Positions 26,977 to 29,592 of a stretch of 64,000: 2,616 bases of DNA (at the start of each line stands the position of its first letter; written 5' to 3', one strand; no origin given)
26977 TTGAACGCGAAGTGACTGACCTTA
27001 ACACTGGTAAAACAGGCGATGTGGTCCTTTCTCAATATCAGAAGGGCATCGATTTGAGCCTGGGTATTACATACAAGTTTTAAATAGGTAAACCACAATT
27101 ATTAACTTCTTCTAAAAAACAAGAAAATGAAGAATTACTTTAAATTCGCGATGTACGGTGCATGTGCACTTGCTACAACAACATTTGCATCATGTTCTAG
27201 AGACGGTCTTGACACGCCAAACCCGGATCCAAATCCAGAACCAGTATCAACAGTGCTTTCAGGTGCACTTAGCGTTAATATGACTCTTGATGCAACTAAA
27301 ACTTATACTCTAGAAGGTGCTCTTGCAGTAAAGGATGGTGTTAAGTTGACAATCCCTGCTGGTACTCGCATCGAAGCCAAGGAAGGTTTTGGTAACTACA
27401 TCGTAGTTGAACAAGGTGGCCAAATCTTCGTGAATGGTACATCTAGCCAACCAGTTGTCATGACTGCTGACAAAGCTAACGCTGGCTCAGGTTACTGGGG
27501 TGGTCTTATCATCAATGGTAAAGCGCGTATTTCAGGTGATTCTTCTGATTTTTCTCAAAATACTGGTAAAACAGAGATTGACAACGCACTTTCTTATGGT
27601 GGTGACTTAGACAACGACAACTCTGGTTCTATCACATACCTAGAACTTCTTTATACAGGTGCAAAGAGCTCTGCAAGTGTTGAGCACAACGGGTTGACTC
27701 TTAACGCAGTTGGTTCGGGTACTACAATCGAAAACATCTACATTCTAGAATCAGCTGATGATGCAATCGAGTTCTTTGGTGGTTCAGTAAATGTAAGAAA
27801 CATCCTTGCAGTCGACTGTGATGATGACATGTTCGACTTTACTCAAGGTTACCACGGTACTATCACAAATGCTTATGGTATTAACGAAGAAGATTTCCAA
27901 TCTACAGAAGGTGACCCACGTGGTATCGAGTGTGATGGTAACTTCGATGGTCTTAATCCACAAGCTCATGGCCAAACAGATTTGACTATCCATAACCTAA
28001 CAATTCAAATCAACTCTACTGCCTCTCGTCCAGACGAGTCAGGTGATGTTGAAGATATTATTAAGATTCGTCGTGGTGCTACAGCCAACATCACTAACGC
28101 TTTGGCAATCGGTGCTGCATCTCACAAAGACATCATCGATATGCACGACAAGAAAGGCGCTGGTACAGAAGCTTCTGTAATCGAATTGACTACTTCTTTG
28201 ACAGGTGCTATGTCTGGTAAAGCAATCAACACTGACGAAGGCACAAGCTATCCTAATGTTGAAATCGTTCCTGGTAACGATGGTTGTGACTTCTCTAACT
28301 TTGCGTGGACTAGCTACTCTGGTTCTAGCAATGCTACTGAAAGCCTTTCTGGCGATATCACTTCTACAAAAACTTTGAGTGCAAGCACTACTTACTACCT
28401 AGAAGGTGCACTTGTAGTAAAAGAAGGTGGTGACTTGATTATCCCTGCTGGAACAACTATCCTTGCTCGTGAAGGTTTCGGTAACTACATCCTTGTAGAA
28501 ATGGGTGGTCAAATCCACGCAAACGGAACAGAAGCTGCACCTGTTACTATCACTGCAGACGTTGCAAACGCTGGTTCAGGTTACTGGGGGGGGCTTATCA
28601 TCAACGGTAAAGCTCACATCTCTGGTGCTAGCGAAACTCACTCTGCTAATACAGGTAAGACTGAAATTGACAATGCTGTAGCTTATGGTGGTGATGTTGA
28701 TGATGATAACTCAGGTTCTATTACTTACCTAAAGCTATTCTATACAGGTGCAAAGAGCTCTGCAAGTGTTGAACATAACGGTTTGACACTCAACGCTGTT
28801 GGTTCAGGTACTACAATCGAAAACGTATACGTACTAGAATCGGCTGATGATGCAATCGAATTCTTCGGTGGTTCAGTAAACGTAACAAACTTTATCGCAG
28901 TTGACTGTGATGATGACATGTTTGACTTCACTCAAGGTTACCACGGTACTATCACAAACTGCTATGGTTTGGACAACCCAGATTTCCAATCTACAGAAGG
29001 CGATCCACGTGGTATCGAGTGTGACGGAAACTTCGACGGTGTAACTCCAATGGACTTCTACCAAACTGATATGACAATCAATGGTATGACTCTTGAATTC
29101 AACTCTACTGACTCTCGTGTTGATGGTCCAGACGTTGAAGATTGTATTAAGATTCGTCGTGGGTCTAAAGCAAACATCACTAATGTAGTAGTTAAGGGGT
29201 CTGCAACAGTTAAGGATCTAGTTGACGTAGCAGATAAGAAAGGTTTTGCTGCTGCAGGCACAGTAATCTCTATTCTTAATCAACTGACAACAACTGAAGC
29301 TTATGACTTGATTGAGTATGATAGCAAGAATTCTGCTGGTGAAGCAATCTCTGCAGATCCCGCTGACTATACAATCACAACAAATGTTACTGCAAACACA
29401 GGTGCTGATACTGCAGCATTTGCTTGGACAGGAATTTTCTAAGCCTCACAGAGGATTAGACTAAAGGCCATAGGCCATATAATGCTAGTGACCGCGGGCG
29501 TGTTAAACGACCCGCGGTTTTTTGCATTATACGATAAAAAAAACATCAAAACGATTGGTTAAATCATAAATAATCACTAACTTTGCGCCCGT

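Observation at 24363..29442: TonB-dependent receptor paired with an uncharacterised two-module lipoprotein (not a SusC/SusD pair)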

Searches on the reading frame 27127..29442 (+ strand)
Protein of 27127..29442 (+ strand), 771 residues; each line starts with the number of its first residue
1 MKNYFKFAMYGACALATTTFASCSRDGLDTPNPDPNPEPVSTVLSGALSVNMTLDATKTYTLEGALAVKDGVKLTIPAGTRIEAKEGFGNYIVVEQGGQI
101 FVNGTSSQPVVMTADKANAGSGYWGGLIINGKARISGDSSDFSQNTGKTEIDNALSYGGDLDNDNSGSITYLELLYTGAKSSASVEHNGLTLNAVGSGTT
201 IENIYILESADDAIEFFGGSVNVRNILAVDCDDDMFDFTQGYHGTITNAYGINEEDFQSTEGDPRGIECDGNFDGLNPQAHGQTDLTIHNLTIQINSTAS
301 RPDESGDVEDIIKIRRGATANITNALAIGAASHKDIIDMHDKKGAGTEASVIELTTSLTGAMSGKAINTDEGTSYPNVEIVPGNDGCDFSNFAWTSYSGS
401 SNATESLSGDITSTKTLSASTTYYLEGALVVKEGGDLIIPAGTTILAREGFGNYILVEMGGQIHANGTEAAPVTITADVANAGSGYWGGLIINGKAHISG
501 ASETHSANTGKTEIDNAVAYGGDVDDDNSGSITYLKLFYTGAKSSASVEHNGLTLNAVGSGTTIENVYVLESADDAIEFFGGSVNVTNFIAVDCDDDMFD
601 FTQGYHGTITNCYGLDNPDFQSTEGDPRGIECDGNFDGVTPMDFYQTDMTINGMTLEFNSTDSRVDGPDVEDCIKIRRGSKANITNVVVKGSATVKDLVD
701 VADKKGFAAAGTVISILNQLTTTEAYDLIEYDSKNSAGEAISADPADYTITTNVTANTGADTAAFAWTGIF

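Call 5: search_protein_families(library=pfam, proteins=[window:27127-29442:+], max_evalue=0.01)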
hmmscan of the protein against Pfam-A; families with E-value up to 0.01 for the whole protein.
window:27127-29442:+ (771 aa): 1 family
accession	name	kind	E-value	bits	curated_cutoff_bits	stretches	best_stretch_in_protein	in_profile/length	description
PF18454.7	Mtd_N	-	0.00033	20.9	26.3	0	674-688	1-15/37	Major tropism determinant N-terminal domain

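Call 6: search_protein_families(library=ncbifam, proteins=[window:27127-29442:+], max_evalue=0.01)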
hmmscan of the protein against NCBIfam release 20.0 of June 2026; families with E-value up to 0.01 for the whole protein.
window:27127-29442:+ (771 aa): 0 families

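Call 8: search_solved_structures(query=window:27127-29439:+, max_evalue=10, show_alignments=2)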
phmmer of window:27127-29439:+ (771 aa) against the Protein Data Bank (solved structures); distinct sequences matched with E-value up to 10: 1.
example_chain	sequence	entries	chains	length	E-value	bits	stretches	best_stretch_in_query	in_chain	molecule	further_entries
3hch_A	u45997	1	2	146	0.95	10.9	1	100-153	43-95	Peptide methionine sulfoxide reductase msrA/msrB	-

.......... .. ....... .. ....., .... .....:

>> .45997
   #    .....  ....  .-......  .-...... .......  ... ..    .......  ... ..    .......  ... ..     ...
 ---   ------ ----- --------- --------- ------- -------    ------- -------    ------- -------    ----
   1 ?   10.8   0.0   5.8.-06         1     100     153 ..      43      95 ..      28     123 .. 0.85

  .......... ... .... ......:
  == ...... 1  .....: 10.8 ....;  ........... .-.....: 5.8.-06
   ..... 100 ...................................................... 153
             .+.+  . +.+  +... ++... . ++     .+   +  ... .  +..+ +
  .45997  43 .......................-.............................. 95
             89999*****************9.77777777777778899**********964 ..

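Call 10: find_homologous_proteins(query=window:27127-29439:+, max_evalue=0.001)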
Query window:27127-29439:+ (771 aa): 753 proteins with E <= 0.001 among 8000 candidates; the best 120 are listed.
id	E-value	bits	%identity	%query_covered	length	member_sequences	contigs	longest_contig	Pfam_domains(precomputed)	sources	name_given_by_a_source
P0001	0.0e+0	1707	100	100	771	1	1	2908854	PF28492.1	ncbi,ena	-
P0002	0.0e+0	1302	49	93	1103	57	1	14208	PF28492.1,PF23552.3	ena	-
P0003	0.0e+0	1116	52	100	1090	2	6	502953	PF28492.1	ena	-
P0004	0.0e+0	1064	50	100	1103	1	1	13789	PF13953.13,PF28492.1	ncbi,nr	ncbi:MAG: hypothetical protein Q4E10_03905 [Porphyromonas sp.]|nr:hypothetical protein [Porphyromona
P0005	0.0e+0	1064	52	100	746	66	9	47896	PF28492.1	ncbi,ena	-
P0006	0.0e+0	1059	49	95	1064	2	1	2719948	PF00828.26,PF13953.13,PF28492.1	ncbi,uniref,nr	ncbi:hypothetical protein [Maribellus sediminis]|uniref:hypothetical protein n=1 Tax=Maribellus sedi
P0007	0.0e+0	1047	49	99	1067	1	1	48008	PF28492.1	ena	-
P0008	2.1e-286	970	50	99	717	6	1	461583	PF28492.1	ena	-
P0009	1.8e-283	961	50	99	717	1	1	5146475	PF28492.1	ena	-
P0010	7.4e-255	866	50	100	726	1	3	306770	PF28492.1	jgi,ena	-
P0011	1.3e-244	832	48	100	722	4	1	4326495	PF28492.1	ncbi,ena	-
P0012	3.4e-239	814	52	99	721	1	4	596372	PF28492.1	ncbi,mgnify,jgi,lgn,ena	mgnify:CR=1 FL=1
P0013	4.3e-238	811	51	100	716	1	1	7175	PF28492.1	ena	-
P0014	4.7e-236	804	50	100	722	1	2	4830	PF28492.1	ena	-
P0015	9.7e-236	803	53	100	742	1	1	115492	PF28492.1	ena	-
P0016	1.5e-235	802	53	100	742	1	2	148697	PF28492.1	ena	-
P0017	1.9e-235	802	53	100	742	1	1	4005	PF28492.1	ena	-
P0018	2.8e-235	801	53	100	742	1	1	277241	PF28492.1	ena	-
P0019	6.0e-235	800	54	100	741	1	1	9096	PF28492.1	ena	-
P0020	7.1e-235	800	53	100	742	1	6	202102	PF28492.1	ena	-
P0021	7.5e-235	800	50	98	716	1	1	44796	PF28492.1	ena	-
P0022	1.1e-234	799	53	100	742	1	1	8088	PF28492.1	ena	-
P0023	2.9e-234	798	53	100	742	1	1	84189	PF28492.1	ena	-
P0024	6.9e-233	793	54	99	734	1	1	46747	PF28492.1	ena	-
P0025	1.8e-231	789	50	99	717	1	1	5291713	PF28492.1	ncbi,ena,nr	nr:hypothetical protein [uncultured Draconibacterium sp.]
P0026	2.2e-231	788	54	100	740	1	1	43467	PF28492.1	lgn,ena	-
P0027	5.8e-231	787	50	99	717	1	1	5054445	PF28492.1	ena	-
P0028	6.1e-231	787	50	99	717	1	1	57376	PF28492.1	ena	-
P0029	1.4e-230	786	55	100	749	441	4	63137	PF28492.1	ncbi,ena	-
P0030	3.3e-230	784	53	100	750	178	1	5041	PF28492.1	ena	-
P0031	4.8e-230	784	50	98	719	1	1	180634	PF28492.1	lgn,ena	-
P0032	8.6e-230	783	52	100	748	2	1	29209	PF28492.1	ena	-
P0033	2.5e-229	782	53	100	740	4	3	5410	PF28492.1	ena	-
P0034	3.6e-229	781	54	100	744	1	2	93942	PF28492.1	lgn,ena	-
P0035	3.8e-229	781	56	94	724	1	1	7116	PF13953.13,PF28492.1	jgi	jgi:hypothetical protein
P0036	5.5e-229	780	53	100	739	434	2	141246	PF28492.1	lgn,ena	-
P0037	6.7e-229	780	56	94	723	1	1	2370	PF13953.13,PF28492.1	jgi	jgi:hypothetical protein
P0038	1.5e-228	779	54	94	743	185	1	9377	PF28492.1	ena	-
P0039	6.9e-228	777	53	100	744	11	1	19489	PF28492.1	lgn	-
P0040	1.2e-227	776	53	100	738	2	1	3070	PF28492.1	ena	-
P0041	1.2e-227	776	53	100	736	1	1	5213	PF28492.1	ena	-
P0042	1.2e-227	776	51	97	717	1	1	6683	PF28492.1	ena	-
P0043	1.3e-227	776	48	98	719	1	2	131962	PF28492.1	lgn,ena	-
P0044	1.7e-227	776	54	100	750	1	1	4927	PF28492.1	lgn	-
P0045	2.6e-227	775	51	98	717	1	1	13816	PF28492.1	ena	-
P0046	2.7e-227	775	54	100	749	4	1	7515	PF28492.1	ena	-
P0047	2.8e-227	775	50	99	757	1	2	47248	PF28492.1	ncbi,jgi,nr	ncbi:MAG: hypothetical protein LKI53_05875 [Bacteroidales bacterium]|jgi:hypothetical protein|nr:hyp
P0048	4.0e-227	774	53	100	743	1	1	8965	PF28492.1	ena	-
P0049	1.4e-226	772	54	100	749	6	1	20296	PF28492.1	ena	-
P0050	4.4e-226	771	53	100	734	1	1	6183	PF28492.1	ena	-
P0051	5.2e-226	771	53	100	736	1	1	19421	PF28492.1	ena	-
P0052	3.3e-225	768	53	100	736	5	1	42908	PF28492.1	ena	-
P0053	1.4e-224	766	49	97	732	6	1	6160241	PF28492.1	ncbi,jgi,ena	-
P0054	2.4e-224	765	49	98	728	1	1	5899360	PF28492.1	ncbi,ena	-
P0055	3.2e-224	765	53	100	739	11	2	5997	PF28492.1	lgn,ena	-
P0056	4.7e-223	761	52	100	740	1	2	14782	PF28492.1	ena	-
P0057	5.8e-223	761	53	100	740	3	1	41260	PF28492.1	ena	-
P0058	7.7e-223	760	52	100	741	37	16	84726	PF28492.1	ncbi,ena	-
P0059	1.1e-222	760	51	100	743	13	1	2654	PF28492.1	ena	-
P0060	1.1e-222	760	52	100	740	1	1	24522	PF28492.1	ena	-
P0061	1.6e-222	759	51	94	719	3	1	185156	PF28492.1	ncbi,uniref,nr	ncbi:hypothetical protein QUH73_10935 [Labilibaculum sp. K2S]|uniref:hypothetical protein n=1 Tax=La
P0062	5.9e-222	757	49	98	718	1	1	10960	PF28492.1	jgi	-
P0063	2.2e-221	755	51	100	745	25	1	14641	PF28492.1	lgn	-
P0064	2.9e-221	755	48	98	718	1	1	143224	PF28492.1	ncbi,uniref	ncbi:hypothetical protein ACUNWD_14465 [Sunxiuqinia sp. A32]|uniref:hypothetical protein n=1 Tax=Sun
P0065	3.1e-221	755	52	100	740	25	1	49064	PF28492.1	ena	-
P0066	1.2e-220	753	50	92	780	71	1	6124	PF28492.1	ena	-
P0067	3.8e-220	751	51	100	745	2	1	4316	PF28492.1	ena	-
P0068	6.4e-220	750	51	100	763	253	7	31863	PF28492.1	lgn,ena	-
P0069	2.2e-219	749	51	100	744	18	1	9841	PF28492.1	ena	-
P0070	5.8e-219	747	53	93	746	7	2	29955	PF28492.1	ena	-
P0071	1.3e-218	746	51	100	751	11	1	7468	PF28492.1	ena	-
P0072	1.4e-218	746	53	99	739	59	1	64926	PF28492.1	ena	-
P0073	2.2e-218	745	52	100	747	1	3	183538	PF28492.1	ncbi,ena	-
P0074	2.9e-218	745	54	99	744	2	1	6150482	PF28492.1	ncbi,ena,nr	nr:hypothetical protein [uncultured Carboxylicivirga sp.]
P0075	1.3e-217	743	54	93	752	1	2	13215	PF13953.13,PF28492.1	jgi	jgi:hypothetical protein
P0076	1.4e-217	743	51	100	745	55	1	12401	PF28492.1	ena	-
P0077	3.8e-217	741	50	92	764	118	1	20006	PF28492.1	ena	-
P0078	3.9e-217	741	48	98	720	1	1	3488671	PF28492.1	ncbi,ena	-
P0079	1.3e-215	736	48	98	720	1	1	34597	PF28492.1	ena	-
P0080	1.5e-215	736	47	98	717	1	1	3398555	PF28492.1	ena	-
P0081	2.4e-215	735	48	98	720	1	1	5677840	PF28492.1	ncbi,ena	-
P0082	4.6e-215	734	51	100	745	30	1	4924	PF28492.1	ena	-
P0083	5.8e-215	734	51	100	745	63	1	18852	PF28492.1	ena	-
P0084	7.2e-215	734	51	100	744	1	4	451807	PF28492.1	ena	-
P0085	1.4e-214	733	51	100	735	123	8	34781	PF28492.1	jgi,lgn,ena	jgi:hypothetical protein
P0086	2.0e-214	732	51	100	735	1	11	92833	PF28492.1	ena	-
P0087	2.2e-214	732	51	100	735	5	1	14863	PF28492.1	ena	-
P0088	2.3e-214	732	51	100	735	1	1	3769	PF28492.1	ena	-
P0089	3.5e-214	731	53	92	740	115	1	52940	PF28492.1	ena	-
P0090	3.7e-214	731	51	94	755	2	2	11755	PF28492.1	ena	-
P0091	6.4e-214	731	51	100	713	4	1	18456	PF28492.1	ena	-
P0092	8.0e-214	730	51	100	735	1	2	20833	PF28492.1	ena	-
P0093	8.8e-214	730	51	100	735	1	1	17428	PF28492.1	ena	-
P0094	9.0e-214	730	51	100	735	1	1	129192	PF28492.1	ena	-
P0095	1.1e-213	730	51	100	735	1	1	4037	PF28492.1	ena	-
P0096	1.2e-213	730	51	100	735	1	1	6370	PF28492.1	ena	-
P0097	1.4e-213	729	50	100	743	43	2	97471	PF28492.1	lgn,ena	-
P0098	1.5e-213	729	51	100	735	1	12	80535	PF28492.1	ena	-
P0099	1.5e-213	729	51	100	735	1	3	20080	PF28492.1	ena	-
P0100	1.5e-213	729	51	100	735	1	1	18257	PF28492.1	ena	-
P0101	1.5e-213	729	51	100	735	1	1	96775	PF28492.1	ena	-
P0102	1.7e-213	729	51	100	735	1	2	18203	PF28492.1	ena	-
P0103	1.7e-213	729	51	100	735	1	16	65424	PF28492.1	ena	-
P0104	1.8e-213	729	51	100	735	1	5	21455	PF28492.1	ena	-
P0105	2.0e-213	729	51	100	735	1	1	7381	PF28492.1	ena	-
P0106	2.0e-213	729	51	100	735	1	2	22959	PF28492.1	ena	-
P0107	2.0e-213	729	51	94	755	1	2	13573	PF28492.1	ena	-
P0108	2.2e-213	729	51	100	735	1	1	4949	PF28492.1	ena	-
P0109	2.2e-213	729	51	94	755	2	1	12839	PF28492.1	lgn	-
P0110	2.3e-213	729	51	100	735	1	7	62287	PF28492.1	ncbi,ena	-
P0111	2.5e-213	729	51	94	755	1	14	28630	PF28492.1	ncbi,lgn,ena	-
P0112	2.6e-213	729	51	100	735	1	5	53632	PF28492.1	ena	-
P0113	2.7e-213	729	51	100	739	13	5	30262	PF28492.1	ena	-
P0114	3.3e-213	728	51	100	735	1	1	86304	PF28492.1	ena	-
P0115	3.8e-213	728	51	100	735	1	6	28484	PF28492.1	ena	-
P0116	3.9e-213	728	51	100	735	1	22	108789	PF28492.1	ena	-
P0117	4.4e-213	728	51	100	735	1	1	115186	PF28492.1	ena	-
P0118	5.0e-213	728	51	100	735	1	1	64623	PF28492.1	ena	-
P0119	5.7e-213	727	51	100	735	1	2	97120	PF28492.1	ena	-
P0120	5.9e-213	727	51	100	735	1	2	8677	PF28492.1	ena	-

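Call 11: find_encoding_contigs(protein=P0001, flank=10000, max_places=3)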
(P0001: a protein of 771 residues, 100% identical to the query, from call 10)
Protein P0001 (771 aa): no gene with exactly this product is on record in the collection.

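Call 13: list_cluster_members(proteins=[P0001, P0006, P0012, P0029])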
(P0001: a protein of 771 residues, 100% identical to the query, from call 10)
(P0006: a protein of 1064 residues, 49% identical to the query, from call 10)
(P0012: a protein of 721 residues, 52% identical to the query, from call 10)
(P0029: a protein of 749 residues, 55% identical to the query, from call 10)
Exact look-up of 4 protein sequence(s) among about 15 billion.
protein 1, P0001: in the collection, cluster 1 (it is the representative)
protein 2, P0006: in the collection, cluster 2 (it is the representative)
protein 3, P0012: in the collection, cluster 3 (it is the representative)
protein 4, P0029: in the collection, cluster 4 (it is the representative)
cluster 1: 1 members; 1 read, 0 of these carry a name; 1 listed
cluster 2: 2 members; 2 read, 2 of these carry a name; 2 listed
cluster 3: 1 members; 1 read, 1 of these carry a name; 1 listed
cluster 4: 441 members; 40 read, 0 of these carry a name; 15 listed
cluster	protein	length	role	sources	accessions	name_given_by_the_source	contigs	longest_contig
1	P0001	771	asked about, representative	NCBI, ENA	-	-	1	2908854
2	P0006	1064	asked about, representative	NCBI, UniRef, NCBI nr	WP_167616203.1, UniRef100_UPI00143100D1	hypothetical protein [Maribellus sediminis] | hypothetical protein n=1 Tax=Maribellus sediminis TaxID=2696285 RepID=UPI00143100D1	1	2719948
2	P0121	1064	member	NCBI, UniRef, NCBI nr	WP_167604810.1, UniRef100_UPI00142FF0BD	hypothetical protein [Maribellus sediminis] | hypothetical protein n=1 Tax=Maribellus sediminis TaxID=2696285 RepID=UPI00142FF0BD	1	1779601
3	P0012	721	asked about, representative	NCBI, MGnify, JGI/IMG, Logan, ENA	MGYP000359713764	CR=1 FL=1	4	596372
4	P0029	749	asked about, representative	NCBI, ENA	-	-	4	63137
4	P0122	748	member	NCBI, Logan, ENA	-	-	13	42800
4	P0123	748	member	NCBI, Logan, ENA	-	-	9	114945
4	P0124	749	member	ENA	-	-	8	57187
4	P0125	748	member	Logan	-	-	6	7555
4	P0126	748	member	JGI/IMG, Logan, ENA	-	-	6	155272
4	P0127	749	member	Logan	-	-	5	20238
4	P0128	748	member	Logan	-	-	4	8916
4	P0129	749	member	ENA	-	-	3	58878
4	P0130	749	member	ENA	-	-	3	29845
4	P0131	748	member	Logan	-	-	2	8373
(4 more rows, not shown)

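Call 14: find_encoding_contigs(protein=P0006, flank=8000, max_places=2)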
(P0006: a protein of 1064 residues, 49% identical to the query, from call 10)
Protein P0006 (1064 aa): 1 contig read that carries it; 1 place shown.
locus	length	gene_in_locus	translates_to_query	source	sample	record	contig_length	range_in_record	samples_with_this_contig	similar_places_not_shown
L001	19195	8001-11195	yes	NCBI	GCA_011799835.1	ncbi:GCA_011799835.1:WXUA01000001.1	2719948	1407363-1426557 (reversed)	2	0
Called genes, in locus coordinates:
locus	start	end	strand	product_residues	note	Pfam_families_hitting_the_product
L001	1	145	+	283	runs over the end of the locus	PF00528:BPD_transp_1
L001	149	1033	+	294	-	PF00528:BPD_transp_1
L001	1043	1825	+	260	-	PF02463:SMC_N, PF00005:ABC_tran, PF13304:AAA_21 (weak)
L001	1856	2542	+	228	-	PF01895:PhoU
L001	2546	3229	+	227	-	PF00072:Response_reg, PF00486:Trans_reg_C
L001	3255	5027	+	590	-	PF00512:HisKA, PF02518:HATPase_c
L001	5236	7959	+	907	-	PF13620:CarboxypepD_reg, PF13715:CarbopepD_reg_2, PF07715:Plug, PF00593:TonB_dep_Rec_b-barrel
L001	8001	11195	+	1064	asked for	PF00828:Ribosomal_L27A (faint), PF13953:PapC_C (faint), PF28492:Beta_helix_4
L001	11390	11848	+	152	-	-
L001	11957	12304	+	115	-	PF17802:SpaA (weak), PF13620:CarboxypepD_reg, PF22904:NOMO1-like_2nd, PF13715:CarbopepD_reg_2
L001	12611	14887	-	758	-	PF07676:PD40 (faint), PF26549:Tricorn_N, PF26550:Tricorn_2nd (weak), PF13174:TPR_6 (faint), PF00515:TPR_1 (faint), PF07719:TPR_2 (faint), PF21033:RMD1-3 (weak), PF14559:TPR_19 (weak), +11 more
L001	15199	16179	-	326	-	PF00196:GerE, PF08281:Sigma70_r4_2 (weak), PF13936:HTH_38 (weak)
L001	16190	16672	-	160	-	-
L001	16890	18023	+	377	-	PF01637:ATPase_2, PF13173:AAA_14 (faint)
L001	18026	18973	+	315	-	PF21948:LplA-B_cat, PF03099:BPL_LplA_LipB, PF10437:Lip_prot_lig_C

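Call 15: find_encoding_contigs(protein=P0012, flank=8000, max_places=2)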
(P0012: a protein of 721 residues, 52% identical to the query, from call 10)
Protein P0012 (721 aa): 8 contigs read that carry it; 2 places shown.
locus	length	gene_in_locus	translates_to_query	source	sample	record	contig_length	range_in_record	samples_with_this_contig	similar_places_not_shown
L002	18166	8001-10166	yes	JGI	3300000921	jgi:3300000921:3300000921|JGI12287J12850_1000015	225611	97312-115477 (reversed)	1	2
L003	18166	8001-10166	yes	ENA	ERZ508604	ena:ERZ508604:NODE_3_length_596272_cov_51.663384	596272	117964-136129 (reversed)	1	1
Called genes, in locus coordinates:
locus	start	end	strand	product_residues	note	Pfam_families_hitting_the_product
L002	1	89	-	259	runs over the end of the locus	PF01182:Glucosamine_iso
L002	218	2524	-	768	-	-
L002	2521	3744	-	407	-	PF13412:HTH_24 (weak), PF00480:ROK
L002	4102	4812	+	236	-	PF17131:TP_0789-like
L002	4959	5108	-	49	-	-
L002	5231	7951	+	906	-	PF13620:CarboxypepD_reg, PF13715:CarbopepD_reg_2, PF07715:Plug, PF00593:TonB_dep_Rec_b-barrel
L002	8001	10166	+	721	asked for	PF28492:Beta_helix_4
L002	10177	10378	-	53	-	-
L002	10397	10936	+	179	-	PF07638:Sigma70_ECF (faint), PF04542:Sigma70_r2 (weak), PF08281:Sigma70_r4_2, PF04545:Sigma70_r4, PF13384:HTH_23 (faint)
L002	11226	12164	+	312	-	PF04773:FecR, PF16344:FecR_C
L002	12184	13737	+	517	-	PF13650:Asp_protease_2 (faint), PF13975:gag-asp_proteas (faint), PF00595:PDZ (weak), PF13180:PDZ_2 (weak), PF17820:PDZ_6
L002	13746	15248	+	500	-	PF13620:CarboxypepD_reg (faint), PF13715:CarbopepD_reg_2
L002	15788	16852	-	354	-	PF00764:Arginosuc_synth (weak), PF02540:NAD_synthase (weak), PF02568:ThiI (faint), PF03054:tRNA_Me_trans, PF06508:QueC (weak), PF24167:DUF7411 (weak), PF20259:tRNA_Me_trans_M, PF20258:tRNA_Me_trans_C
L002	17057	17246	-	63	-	-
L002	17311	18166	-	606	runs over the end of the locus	PF01541:GIY-YIG, PF27096:UvrC_M, PF22920:UvrC_RNaseH, PF08459:UvrC_RNaseH_dom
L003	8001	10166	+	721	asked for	PF28492:Beta_helix_4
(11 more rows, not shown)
